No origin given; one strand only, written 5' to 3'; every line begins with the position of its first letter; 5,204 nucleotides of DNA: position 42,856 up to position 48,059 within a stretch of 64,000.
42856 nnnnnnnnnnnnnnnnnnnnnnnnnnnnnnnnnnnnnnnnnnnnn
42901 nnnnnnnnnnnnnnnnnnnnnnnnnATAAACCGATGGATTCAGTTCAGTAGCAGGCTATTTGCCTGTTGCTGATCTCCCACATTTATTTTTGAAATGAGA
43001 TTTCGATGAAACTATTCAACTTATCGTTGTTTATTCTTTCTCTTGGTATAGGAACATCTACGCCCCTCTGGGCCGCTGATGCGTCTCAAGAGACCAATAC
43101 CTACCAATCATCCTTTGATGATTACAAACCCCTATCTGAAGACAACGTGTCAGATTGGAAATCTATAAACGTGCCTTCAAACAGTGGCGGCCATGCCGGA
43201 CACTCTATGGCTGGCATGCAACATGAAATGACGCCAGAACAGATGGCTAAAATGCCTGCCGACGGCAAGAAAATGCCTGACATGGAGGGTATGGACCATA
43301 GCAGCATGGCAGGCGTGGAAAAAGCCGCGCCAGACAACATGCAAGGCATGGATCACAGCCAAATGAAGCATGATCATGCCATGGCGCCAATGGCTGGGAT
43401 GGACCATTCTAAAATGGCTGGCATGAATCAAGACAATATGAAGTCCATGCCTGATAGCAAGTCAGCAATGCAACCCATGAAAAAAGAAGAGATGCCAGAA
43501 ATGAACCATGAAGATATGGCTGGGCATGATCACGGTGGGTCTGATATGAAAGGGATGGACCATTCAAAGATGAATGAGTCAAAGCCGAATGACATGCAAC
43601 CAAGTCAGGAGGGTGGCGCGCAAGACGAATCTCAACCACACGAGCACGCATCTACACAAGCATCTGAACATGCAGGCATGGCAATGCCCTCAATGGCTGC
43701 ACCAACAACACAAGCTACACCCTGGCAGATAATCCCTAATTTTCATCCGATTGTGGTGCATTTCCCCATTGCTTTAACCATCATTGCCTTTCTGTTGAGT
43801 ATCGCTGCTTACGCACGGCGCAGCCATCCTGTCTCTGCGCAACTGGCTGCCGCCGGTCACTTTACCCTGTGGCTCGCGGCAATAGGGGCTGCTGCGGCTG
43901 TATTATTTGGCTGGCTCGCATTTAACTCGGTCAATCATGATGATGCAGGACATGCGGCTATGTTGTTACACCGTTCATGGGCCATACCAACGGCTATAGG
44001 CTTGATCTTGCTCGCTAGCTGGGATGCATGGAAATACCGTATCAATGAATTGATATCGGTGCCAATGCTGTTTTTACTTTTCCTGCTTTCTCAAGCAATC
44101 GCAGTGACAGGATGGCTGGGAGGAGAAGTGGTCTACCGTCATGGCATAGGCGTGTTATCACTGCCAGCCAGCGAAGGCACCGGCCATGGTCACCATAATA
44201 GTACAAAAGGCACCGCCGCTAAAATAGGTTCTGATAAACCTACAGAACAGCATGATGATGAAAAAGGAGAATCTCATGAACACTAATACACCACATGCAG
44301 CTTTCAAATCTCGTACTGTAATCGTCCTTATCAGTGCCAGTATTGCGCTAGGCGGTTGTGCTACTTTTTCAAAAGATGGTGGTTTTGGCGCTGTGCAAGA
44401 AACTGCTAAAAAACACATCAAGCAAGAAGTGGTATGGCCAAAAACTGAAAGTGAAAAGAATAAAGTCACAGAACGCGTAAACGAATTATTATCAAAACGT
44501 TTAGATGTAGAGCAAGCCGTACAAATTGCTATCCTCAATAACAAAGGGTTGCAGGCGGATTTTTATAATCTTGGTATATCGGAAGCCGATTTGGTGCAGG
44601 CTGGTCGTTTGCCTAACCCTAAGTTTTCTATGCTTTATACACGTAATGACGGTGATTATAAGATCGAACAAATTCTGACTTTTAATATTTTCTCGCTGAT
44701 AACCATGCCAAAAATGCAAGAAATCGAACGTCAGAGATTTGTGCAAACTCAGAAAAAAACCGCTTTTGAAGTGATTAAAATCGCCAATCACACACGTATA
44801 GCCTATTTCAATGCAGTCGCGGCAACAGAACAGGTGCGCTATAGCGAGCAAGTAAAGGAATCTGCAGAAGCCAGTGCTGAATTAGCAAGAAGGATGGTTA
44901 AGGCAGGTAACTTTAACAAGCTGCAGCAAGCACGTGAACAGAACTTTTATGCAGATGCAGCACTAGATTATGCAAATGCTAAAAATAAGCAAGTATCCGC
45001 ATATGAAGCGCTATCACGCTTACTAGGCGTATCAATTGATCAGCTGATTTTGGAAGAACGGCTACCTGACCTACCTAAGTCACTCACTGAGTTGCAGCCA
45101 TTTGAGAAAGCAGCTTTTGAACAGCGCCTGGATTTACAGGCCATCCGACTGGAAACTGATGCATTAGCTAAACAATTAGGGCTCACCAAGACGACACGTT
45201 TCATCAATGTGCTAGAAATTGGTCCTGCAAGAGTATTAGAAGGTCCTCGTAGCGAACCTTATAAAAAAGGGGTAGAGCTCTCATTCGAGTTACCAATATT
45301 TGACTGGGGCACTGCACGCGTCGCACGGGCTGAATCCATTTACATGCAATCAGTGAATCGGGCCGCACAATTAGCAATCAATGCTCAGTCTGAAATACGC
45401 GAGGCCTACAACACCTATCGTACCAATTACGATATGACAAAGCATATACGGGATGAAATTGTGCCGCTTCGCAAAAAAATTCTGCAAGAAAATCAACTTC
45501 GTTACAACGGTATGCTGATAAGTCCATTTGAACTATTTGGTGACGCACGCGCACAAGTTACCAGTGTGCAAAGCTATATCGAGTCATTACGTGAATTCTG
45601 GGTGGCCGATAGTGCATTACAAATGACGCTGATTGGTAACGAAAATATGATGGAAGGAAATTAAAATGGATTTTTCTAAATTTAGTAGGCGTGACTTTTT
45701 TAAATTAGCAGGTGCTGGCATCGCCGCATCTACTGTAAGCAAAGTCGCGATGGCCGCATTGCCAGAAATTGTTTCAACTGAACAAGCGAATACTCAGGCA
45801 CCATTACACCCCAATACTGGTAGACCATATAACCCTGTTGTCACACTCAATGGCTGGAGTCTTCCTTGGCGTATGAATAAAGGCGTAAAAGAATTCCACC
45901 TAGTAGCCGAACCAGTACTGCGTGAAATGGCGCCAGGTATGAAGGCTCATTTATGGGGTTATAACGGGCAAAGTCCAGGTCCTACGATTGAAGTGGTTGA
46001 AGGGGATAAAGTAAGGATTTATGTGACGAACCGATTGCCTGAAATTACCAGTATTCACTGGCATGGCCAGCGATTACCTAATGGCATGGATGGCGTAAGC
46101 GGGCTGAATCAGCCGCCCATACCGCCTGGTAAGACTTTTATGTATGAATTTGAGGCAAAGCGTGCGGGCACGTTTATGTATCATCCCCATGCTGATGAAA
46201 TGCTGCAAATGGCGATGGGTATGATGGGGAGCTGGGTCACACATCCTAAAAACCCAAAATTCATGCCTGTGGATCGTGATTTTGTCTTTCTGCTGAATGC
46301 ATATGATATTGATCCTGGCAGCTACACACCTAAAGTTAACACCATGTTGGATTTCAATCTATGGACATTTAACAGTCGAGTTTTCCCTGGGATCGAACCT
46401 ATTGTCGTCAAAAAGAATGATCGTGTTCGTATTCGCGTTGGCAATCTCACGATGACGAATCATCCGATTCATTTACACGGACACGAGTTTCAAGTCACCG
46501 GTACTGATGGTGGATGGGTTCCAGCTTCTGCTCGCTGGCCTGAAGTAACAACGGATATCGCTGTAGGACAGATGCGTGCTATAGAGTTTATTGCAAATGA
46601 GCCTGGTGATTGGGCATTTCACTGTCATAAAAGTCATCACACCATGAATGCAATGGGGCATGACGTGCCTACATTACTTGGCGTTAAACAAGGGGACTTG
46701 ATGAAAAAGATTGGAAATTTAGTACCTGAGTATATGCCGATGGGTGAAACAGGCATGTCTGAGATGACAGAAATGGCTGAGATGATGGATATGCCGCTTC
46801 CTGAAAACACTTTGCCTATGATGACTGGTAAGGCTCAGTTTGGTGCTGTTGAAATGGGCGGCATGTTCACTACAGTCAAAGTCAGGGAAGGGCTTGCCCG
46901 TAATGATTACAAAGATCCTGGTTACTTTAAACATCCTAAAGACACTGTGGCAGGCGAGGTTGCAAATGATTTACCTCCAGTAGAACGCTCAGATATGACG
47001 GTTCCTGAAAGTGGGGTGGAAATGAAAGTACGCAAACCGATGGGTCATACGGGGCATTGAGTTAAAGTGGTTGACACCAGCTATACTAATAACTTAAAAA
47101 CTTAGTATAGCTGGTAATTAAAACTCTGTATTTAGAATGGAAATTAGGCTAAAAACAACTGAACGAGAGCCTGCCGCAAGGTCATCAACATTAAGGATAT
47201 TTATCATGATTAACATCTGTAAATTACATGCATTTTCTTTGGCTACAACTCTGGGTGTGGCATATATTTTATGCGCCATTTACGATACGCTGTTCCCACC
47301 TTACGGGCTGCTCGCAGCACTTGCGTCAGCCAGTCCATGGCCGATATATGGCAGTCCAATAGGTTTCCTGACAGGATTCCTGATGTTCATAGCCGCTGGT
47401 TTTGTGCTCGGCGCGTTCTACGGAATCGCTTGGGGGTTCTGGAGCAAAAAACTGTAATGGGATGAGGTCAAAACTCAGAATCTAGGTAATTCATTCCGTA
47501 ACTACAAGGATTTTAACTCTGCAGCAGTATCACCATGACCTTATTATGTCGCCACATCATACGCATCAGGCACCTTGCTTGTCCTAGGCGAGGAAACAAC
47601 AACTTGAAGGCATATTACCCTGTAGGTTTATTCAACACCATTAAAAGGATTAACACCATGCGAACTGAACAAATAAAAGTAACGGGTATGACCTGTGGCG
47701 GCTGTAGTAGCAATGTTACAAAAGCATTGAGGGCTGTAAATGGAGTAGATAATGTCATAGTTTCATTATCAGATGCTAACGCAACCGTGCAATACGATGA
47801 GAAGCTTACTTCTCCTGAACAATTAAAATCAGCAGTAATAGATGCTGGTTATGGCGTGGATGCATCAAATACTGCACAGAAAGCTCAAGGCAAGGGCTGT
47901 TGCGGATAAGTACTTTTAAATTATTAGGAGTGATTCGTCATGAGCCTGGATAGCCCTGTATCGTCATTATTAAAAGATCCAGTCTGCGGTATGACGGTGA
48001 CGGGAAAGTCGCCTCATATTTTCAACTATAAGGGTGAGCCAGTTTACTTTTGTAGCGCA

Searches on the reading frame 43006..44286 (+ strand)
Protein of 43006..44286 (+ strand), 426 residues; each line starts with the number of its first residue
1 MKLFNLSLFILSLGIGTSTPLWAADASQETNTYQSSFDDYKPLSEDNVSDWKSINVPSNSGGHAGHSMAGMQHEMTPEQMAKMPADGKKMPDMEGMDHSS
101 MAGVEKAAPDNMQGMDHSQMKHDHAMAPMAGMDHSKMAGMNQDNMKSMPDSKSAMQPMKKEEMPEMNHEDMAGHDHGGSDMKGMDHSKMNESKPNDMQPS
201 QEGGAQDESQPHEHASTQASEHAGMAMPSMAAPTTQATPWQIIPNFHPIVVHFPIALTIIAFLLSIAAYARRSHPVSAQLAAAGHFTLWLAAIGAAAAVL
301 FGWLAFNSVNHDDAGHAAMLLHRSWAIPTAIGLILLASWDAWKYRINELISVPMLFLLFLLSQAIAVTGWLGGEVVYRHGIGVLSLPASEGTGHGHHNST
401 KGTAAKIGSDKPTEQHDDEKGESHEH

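Call 61: search_protein_families(library=pfam, proteins=[window:43006-44286:+])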
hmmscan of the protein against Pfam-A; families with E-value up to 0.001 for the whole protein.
window:43006-44286:+ (426 aa): 1 family
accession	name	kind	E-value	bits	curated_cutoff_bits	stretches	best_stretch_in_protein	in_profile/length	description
PF09990.14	DUF2231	-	6e-16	59.2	26.4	1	246-383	4-137/139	Predicted membrane protein (DUF2231)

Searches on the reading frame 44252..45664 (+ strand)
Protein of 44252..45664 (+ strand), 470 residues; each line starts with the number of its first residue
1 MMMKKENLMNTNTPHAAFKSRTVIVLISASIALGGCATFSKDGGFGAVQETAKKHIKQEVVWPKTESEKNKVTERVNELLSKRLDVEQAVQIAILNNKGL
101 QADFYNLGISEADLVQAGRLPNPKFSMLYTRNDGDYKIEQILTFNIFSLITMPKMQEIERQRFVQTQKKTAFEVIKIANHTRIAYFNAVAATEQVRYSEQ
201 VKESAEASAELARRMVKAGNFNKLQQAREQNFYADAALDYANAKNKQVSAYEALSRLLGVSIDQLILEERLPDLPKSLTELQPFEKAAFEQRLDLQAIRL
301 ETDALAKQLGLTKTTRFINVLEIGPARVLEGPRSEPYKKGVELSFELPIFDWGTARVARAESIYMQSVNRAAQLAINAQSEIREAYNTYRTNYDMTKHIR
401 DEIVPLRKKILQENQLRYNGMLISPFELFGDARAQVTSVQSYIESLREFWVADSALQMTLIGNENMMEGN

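Call 61: search_protein_families(library=pfam, proteins=[window:44252-45664:+])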
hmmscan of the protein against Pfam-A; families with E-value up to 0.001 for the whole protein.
window:44252-45664:+ (470 aa): 1 family
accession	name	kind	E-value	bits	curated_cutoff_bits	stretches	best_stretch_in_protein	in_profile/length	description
PF02321.23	OEP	-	3.5e-29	102.4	22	2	87-259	2-187/187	Outer membrane efflux protein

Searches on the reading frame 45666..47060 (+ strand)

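Call 61: search_protein_families(library=pfam, proteins=[window:45666-47060:+])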
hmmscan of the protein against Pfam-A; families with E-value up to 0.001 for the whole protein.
window:45666-47060:+ (464 aa): 4 families
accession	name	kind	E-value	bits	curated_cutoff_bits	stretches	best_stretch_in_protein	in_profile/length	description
PF07732.21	Cu-oxidase_3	-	8.5e-42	142.4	21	2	89-196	10-118/119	Multicopper oxidase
PF07731.20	Cu-oxidase_2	-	4.7e-34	117.5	20.4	2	221-334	6-131/137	Multicopper oxidase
PF00394.28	Cu-oxidase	-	5e-06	27.1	21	1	246-329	60-141/157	Multicopper oxidase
PF10518.14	TAT_signal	-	0.00085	19.6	22.7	0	5-24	1-20/21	TAT (twin-arginine translocation) pathway signal sequence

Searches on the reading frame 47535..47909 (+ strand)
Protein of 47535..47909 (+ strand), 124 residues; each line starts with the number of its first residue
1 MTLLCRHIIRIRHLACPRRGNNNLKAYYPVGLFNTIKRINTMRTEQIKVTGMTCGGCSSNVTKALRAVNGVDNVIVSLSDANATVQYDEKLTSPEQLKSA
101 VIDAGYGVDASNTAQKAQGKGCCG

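Call 61: search_protein_families(library=pfam, proteins=[window:47535-47909:+])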
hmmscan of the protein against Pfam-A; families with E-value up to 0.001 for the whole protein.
window:47535-47909:+ (124 aa): 2 families
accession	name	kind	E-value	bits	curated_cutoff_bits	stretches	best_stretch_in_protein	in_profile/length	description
PF00403.32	HMA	-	4e-14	53.2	24.8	1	47-106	2-61/62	Heavy-metal-associated domain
PF19803.4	DUF6286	-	0.00019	22.3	35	1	41-103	20-86/108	Family of unknown function (DUF6286)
